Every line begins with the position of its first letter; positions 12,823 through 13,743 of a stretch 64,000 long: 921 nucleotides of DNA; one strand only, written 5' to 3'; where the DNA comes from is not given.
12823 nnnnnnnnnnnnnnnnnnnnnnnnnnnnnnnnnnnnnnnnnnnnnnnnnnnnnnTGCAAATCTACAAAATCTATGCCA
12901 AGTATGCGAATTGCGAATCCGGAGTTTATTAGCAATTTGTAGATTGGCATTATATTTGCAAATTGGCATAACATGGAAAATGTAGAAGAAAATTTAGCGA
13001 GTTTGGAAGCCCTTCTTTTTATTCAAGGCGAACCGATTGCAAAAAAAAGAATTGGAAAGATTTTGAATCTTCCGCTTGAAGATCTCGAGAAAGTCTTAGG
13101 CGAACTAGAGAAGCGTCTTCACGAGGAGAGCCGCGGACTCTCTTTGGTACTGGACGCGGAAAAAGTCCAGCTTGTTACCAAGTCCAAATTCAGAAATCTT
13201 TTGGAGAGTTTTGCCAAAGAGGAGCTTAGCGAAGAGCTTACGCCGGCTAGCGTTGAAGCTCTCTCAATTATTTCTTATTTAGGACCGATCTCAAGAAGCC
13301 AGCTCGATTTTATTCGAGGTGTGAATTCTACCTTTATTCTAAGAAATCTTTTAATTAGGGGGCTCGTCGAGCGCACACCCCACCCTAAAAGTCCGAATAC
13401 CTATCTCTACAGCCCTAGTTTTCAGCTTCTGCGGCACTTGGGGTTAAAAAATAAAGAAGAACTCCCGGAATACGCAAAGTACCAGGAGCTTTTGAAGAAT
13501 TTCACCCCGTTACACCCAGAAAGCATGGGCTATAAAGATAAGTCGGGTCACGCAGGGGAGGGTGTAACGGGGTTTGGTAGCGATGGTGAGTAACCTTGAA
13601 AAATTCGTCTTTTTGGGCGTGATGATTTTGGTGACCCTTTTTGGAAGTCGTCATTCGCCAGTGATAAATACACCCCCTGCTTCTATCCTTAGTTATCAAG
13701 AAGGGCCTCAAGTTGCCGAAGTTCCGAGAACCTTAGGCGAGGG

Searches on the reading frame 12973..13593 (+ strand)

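Call 73: search_protein_families(library=pfam, proteins=[window:12973-13593:+], max_evalue=0.001)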
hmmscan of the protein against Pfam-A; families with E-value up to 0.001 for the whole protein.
window:12973-13593:+ (206 aa): 1 family
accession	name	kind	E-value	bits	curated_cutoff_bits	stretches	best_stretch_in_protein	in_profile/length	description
PF04079.22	SMC_ScpB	-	6.2e-37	127.1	27.4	1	10-166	2-159/160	Segregation and condensation complex subunit ScpB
